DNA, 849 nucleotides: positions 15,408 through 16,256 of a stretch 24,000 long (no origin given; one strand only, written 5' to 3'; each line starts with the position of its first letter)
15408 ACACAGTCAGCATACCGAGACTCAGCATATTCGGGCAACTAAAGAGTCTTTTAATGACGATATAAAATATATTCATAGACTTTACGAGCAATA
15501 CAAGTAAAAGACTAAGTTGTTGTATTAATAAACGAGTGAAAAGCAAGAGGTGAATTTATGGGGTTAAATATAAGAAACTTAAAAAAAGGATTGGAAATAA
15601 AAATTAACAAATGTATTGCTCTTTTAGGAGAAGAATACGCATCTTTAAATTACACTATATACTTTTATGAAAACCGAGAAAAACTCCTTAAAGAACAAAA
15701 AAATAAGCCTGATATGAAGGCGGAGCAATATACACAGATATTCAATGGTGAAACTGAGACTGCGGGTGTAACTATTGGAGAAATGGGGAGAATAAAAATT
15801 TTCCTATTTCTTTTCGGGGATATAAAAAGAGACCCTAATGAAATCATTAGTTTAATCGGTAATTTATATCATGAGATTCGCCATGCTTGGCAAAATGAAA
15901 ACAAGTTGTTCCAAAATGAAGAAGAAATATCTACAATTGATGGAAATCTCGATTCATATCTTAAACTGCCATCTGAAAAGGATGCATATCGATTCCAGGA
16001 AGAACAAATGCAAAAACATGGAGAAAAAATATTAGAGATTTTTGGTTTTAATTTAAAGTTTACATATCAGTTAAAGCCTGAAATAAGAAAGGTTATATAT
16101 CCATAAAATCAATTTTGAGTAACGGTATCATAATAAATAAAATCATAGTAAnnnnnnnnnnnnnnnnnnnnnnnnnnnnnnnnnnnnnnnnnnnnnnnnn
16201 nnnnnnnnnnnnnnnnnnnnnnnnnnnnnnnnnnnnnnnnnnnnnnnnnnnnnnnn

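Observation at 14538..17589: AT-rich island of uncharacterised genes: candidate novel defence or toxin-type system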

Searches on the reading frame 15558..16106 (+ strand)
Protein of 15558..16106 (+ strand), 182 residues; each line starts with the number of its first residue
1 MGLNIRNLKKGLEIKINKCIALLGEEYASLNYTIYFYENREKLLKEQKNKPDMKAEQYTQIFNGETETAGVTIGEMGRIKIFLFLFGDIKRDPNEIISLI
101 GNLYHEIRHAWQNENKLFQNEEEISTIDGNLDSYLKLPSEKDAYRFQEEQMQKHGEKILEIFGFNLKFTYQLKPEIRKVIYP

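Call 4: search_protein_families(library=pfam, proteins=[window:15558-16106:+], max_evalue=1)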
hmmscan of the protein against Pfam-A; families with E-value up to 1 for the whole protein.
window:15558-16106:+ (182 aa): 2 families
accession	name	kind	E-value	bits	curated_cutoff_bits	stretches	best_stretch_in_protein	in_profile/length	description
PF13058.12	DUF3920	-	0.0032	18.1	27.3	1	95-154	72-122/126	Protein of unknown function (DUF3920)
PF20573.4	DUF6782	-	0.092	12.4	27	1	99-120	90-111/241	Putative metallopeptidase family (DUF6782)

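Call 5: search_protein_families(library=padloc, proteins=[window:15558-16106:+], max_evalue=1)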
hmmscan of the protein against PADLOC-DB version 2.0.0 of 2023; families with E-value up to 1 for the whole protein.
window:15558-16106:+ (182 aa): 0 families

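Call 6: search_protein_families(library=ncbifam, proteins=[window:15558-16106:+], max_evalue=1)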
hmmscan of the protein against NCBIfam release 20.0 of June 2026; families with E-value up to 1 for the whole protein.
window:15558-16106:+ (182 aa): 0 families

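Call 7: search_protein_families(library=phrogs, proteins=[window:15558-16106:+], max_evalue=1)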
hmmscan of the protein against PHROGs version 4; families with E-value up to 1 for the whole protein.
window:15558-16106:+ (182 aa): 2 families
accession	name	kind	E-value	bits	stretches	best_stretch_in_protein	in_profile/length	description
phrog_16532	-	unknown function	0.0089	17.2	1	98-151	78-131/138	-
phrog_7055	-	unknown function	0.86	10.7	0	131-166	49-84/91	-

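Call 21: find_encoding_contigs(protein=window:15558-16106:+, flank=10000, max_places=6)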
Protein window:15558-16106:+ (182 aa): 6 contigs read that carry it; 6 places shown.
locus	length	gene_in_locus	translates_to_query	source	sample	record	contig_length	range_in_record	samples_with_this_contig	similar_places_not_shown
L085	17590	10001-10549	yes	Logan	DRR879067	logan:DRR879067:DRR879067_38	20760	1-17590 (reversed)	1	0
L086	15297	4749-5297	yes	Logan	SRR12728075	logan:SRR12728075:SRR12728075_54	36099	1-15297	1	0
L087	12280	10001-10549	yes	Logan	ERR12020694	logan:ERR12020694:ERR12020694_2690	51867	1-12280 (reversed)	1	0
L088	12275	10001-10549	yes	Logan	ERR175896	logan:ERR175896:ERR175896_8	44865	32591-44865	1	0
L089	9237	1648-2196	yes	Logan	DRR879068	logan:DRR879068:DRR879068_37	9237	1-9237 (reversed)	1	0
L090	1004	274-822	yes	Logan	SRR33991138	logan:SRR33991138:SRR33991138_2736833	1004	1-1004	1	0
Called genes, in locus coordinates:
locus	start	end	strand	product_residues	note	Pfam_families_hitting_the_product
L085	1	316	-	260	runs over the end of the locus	PF05048:NosD, PF13229:Beta_helix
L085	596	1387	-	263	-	PF13349:DUF4097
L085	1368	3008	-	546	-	-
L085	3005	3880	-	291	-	PF02463:SMC_N (faint), PF13175:AAA_15 (faint), PF13476:AAA_23 (faint), PF00005:ABC_tran, PF13304:AAA_21 (weak)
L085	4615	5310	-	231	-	PF12730:ABC2_membrane_4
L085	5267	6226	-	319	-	PF00005:ABC_tran, PF13304:AAA_21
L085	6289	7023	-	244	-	PF01061:ABC2_membrane, PF12698:ABC2_membrane_3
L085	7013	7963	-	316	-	PF00005:ABC_tran, PF13304:AAA_21 (weak)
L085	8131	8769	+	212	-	PF00440:TetR_N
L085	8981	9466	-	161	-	-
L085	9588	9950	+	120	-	-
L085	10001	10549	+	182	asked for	-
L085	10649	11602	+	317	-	PF14279:HNH_5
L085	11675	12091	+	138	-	-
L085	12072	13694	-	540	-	PF13007:LZ_Tnp_IS66, PF13005:zf-IS66, PF03050:DDE_Tnp_IS66, PF13817:DDE_Tnp_IS66_C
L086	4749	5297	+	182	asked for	-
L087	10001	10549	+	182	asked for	-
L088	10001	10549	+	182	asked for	-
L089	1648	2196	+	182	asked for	-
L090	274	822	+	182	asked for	-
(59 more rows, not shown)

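Call 33: find_homologous_proteins(query=window:15558-16106:+, max_evalue=0.01)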
Query window:15558-16106:+ (182 aa): 23 proteins with E <= 0.01 among 170 candidates.
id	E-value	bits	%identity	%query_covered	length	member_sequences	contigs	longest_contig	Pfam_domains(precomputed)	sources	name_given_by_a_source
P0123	9.1e-114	396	99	100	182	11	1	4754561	-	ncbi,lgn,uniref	ncbi:hypothetical protein [Lysinibacillus sp. FSL K6-4013]|uniref:hypothetical protein n=1 Tax=Lysin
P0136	1.1e-98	346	88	100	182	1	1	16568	-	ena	-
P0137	1.1e-96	340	87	100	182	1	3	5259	-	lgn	-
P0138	7.6e-96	337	84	100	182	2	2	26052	-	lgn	-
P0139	1.4e-88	314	76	100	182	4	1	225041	-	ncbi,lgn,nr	ncbi:TPA: hypothetical protein QCX68_001617 [Bacillus wiedmannii]|nr:hypothetical protein [Bacillus 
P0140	1.5e-85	304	79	99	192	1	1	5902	-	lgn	-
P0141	2.0e-85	303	79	93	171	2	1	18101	-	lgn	-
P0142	2.1e-82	293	75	99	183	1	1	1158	-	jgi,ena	-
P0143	2.2e-81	290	73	100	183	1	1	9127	-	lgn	-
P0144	3.0e-80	286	73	99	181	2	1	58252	-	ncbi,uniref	ncbi:hypothetical protein [Viridibacillus arvi]|uniref:hypothetical protein n=1 Tax=Viridibacillus a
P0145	7.8e-79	282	72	100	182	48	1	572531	-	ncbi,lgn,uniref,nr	ncbi:hypothetical protein NMG90_21465 [Bacillus mycoides]|uniref:hypothetical protein n=1 Tax=Bacill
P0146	9.6e-79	282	72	100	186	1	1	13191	-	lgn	-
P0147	1.2e-77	278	70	99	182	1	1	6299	-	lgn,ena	-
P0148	3.7e-74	267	66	100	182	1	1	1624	-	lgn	-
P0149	1.6e-70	255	65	100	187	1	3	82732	-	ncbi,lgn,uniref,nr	ncbi:hypothetical protein L2I63_03180 [Bacillus cereus]|uniref:hypothetical protein n=1 Tax=Bacillus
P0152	8.6e-60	220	57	99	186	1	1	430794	-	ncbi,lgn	-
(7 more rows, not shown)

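Call 34: find_encoding_contigs(protein=P0145, flank=7000, max_places=3)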
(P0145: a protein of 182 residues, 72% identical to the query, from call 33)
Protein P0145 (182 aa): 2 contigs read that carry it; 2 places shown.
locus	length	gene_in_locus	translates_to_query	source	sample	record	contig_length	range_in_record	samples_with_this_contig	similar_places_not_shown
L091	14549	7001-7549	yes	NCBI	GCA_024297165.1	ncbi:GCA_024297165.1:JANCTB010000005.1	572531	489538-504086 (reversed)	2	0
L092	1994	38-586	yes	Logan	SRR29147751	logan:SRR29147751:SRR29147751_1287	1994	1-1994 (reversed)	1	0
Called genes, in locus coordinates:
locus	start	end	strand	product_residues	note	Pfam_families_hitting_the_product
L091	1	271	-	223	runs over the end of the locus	PF09704:Cas_Cas5d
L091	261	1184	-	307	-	PF01905:DevR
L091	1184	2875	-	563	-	-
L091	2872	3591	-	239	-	PF01881:Cas_Cas6_C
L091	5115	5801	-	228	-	-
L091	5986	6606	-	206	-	PF00239:Resolvase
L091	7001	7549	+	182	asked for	-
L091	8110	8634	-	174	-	PF11193:DUF2812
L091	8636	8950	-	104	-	PF03551:PadR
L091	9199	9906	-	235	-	PF03050:DDE_Tnp_IS66, PF00665:rve, PF13610:DDE_Tnp_IS240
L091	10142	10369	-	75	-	-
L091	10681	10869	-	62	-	PF17209:Hfq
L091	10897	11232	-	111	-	-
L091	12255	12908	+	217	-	-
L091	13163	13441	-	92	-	PF04014:MazE_antitoxin, PF18277:AbrB_C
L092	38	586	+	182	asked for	-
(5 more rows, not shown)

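Call 35: find_encoding_contigs(protein=P0149, flank=7000, max_places=3)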
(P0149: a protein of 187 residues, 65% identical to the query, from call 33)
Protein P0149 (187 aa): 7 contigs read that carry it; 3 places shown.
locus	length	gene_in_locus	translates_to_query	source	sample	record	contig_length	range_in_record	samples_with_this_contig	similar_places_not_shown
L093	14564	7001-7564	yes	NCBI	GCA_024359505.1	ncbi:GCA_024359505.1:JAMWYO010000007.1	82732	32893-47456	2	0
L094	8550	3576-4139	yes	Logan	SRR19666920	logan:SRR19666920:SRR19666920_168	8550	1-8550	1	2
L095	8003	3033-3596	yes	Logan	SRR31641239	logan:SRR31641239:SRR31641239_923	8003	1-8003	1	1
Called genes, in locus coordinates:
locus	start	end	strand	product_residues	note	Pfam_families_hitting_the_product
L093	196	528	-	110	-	PF08921:DUF1904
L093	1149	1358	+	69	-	PF07282:Cas12f1-like_TNB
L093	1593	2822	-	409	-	PF01266:DAO (faint), PF01494:FAD_binding_3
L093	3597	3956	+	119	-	-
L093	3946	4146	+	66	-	PF13560:HTH_31 (weak), PF12844:HTH_19, PF01381:HTH_3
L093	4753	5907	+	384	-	PF18062:RE_AspBHI_N, PF04471:Mrr_cat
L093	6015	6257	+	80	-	-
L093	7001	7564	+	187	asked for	-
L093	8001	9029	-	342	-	PF14072:DndB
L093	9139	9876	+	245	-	PF08867:FRG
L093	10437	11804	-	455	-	PF02810:SEC-C (weak), PF13424:TPR_12 (faint), PF00515:TPR_1 (weak), PF07719:TPR_2 (weak), PF13181:TPR_8 (weak)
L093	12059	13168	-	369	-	PF08867:FRG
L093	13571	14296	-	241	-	-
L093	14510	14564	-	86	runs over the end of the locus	-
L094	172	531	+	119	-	-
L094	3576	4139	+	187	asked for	-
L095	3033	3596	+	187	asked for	-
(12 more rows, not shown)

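Call 36: find_encoding_contigs(protein=P0144, flank=7000, max_places=2)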
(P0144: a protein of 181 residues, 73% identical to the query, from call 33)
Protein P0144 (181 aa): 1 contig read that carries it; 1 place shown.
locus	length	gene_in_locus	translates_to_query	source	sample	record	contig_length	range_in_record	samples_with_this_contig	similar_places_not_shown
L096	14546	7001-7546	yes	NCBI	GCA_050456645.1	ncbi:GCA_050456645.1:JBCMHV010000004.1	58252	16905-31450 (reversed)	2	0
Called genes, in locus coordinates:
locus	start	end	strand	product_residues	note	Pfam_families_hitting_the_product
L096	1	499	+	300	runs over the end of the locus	PF00575:S1 (faint), PF23459:S1_RRP5 (faint)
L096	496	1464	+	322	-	-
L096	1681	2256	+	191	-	-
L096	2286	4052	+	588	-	PF02463:SMC_N (faint), PF11398:DUF2813 (faint), PF13175:AAA_15, PF13304:AAA_21 (faint), PF11536:DUF3226 (weak), PF20469:OLD-like_TOPRIM (weak)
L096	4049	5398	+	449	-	PF00580:UvrD-helicase, PF01443:Viral_helicase1 (faint), PF13245:AAA_19, PF00580:UvrD-helicase (weak), PF13538:UvrD_C_2 (faint)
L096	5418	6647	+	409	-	-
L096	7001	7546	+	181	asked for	-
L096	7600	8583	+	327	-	PF14279:HNH_5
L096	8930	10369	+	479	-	-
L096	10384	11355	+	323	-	PF08666:SAF (faint)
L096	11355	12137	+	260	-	-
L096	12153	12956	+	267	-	-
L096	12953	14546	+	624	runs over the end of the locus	PF00437:T2SSE (faint)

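Call 37: find_encoding_contigs(protein=P0152, flank=7000, max_places=2)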
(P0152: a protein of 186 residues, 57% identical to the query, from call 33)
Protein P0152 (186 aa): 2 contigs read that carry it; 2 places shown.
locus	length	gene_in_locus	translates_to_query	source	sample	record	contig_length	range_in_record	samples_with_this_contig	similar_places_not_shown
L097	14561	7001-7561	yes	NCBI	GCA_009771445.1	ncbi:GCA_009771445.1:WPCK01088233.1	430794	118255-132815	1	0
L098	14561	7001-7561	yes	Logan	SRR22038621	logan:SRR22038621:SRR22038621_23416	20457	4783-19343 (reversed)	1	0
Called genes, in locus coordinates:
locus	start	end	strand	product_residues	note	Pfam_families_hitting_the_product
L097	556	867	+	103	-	-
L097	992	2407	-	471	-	PF22822:MrpR_N_CB, PF22823:MrpR_C_cat, PF13391:HNH_2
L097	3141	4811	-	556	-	PF13250:SNIPE, PF10544:T5orf172, PF13455:MUG113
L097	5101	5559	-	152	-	PF00239:Resolvase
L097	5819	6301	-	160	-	PF01381:HTH_3 (weak)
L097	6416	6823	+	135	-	PF12844:HTH_19, PF13560:HTH_31, PF01381:HTH_3, PF13443:HTH_26 (weak)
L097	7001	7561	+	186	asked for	-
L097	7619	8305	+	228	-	-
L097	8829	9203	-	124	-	-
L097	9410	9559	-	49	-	-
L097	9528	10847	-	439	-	-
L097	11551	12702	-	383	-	-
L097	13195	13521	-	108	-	-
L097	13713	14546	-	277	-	PF13814:Replic_Relax (weak)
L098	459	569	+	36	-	-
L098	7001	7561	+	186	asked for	-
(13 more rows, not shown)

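Call 49: predict_structure(alignment_id=A2)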
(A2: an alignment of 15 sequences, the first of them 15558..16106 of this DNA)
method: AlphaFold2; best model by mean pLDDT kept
length: 182 residues; sequences in the alignment: 15
mean_pLDDT: 90.5   pTM: 0.89
mean pLDDT of the five models: 90.5, 89.4, 88.7, 88.7, 86.6
residues with pLDDT >= 90: 128; 70-90: 42; 50-70: 12; < 50: 0
segments of 3 or more residues with pLDDT < 50: none
pLDDT, mean of each block of 10 residues (from residue 1): 90 97 95 95 92 87 80 93 91 94 97 92 65 87 97 97 92 90 78
secondary structure, 60 per line:
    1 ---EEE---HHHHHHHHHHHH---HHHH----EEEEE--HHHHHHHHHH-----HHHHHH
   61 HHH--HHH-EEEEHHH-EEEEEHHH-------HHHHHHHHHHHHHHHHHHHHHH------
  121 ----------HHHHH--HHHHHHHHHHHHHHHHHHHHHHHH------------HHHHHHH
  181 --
elements in order: E4-6 H10-21 H25-28 E33-37 H40-49 H55-63 E70-73 E78-82 H93-114 H131-135 H138-161 H174-180

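Call 56: fold_search(model_id=the predicted structure, library=pdb)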
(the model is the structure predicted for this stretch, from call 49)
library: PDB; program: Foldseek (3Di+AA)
matches with E <= 10: 52; with E <= 0.001: 0
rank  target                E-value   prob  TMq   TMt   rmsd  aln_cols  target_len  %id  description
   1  4l7a_B                4.3e-01  0.23  0.36  0.27  11.0       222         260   12  Crystal structure of a putative zinc-binding metallo-peptidase (BACCAC_01431) from Bacteroides caccae ATCC 43185 at 2. (released 2013-07-03)
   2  4l7a_A                4.8e-01  0.21  0.35  0.27  11.0       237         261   11  Crystal structure of a putative zinc-binding metallo-peptidase (BACCAC_01431) from Bacteroides caccae ATCC 43185 at 2. (released 2013-07-03)
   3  7y7o                  6.7e-01  0.51  0.41  0.48   6.0       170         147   11  Crystal structure of metallo-endoribonuclease YbeY from Staphylococcus aureus (released 2023-03-08)
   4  7qau                  3.0e+00  0.01  0.14  0.12  17.9       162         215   14  Crystal structure of a cyclodipeptide synthase from Parcubacteria bacterium RAAC4_OD1_1, D58N mutant (released 2022-09-28)
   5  8uny_A                3.5e+00  0.04  0.19  0.15  12.6       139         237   14  CryoEM structure of beta-2-adrenergic receptor in complex with GTP-bound Gs heterotrimer (Class N) (released 2024-03-06)
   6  9s98_B                3.9e+00  0.02  0.14  0.13  17.8       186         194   16  CdvB2 filament - high twist, class A (released 2026-01-28)
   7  5a6e_C                4.1e+00  0.04  0.15  0.07   9.6       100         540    9  Cryo-EM structure of the Slo2.2 Na-activated K channel (released 2015-10-14)
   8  7ni2_A                4.3e+00  0.03  0.17  0.10   9.7       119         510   16  Wzc-K540M-4YE C8 (released 2021-08-25)
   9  2vrc_D                4.6e+00  0.02  0.18  0.13  14.5       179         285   11  Crystal structure of the Citrobacter sp. triphenylmethane reductase complexed with NADP(H) (released 2008-09-23)
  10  1pwp_A                5.1e+00  0.04  0.27  0.09  12.6       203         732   12  Crystal Structure of the Anthrax Lethal Factor complexed with Small Molecule Inhibitor NSC 12155 (released 2004-01-13)
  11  3psw_A                5.7e+00  0.02  0.19  0.16  12.0       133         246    7  Structure of E97Q mutant of TIM from Plasmodium falciparum (released 2011-10-19)
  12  5y2t_A                5.7e+00  0.01  0.15  0.14  17.5       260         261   12  Structure of PPARgamma ligand binding domain - lobeglitazone complex (released 2017-12-20)
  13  4ywi_A                6.4e+00  0.02  0.16  0.14  12.1       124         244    7  F96S/L167V Double mutant of Plasmodium Falciparum Triosephosphate Isomerase (released 2016-02-03)
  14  1b5t_C                6.4e+00  0.02  0.15  0.12  11.2       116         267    9  ESCHERICHIA COLI METHYLENETETRAHYDROFOLATE REDUCTASE (released 1999-01-20)
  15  8gh9_C                6.4e+00  0.01  0.17  0.06  10.6       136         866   10  Cryo-EM structure of hSlo1 in total membrane vesicles (released 2023-05-10)
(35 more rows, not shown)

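Call 73: search_protein_representatives(alignment_id=A2)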
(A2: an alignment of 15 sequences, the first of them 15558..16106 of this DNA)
Query: 15 sequences, 182 profile positions. Proteins with E-value up to 0.001 (for the whole library): 82; up to 1e-10: 31; up to 1e-30: 13. The best 82 are listed.
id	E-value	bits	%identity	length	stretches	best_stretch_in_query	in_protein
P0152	7.3e-82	289.8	-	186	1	1-182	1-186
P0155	3.3e-64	232.2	-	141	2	14-122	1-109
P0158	2.7e-61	222.7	-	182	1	4-181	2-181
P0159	1.2e-50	188.1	-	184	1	3-181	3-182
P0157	1.5e-46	174.7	-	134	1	53-181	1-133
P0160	7.6e-43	162.6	-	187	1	6-177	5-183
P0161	1.0e-35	139.3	-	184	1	16-179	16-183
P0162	5.0e-35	137.1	-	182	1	8-180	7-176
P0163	5.8e-35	136.9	-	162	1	18-170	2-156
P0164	2.1e-33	131.8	-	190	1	6-181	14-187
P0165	1.8e-31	125.5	-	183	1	12-182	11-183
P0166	2.3e-31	125.2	-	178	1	11-162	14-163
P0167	4.1e-31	124.4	-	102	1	46-146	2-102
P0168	2.0e-30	122.1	-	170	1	16-164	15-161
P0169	4.0e-30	121.2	-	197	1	13-165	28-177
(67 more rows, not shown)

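Call 75: search_protein_families(library=pfam, alignment_id=A4, max_evalue=0.01)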
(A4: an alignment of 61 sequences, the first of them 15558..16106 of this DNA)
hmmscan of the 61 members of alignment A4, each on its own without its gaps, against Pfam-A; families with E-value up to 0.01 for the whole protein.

A. member 1, window:15558-16106:+ (182 aa): 1 family
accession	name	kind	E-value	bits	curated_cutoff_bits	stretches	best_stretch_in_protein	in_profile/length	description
PF13058.12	DUF3920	-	0.0032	18.1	27.3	0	95-154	72-122/126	Protein of unknown function (DUF3920)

B. families by the number of members that match (of 61 scanned): 9 families
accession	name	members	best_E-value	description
PF13058.12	DUF3920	46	9e-10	Protein of unknown function (DUF3920)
PF20573.4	DUF6782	13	1.8e-06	Putative metallopeptidase family (DUF6782)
PF14891.12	Peptidase_M91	3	0.00077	Effector protein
PF06114.19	Peptidase_M78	3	0.0011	IrrE N-terminal-like domain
PF10263.15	SprT-like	1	0.00048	SprT-like family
PF04450.18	BSP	1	0.00073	Peptidase of plants and bacteria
PF16130.10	DUF4842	1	0.0027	Domain of unknown function (DUF4842)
PF05402.18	PqqD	1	0.008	Coenzyme PQQ synthesis protein D (PqqD)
PF22296.2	bAvd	1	0.0089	bAvd-like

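Call 76: find_encoding_contigs(protein=P0158, flank=5000, max_places=3)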
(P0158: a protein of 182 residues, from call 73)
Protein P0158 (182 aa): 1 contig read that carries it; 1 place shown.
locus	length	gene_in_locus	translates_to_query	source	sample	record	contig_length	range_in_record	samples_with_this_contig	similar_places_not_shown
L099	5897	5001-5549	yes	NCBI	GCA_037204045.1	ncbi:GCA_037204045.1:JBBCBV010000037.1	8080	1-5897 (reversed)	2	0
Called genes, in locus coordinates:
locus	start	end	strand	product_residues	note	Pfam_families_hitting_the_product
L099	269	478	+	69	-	-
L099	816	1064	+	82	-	-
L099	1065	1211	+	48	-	-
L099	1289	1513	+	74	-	-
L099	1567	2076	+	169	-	-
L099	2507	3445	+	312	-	PF21654:DncV-like_NTFase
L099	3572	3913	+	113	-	-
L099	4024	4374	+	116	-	-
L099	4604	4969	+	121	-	-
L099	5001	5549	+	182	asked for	-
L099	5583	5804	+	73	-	-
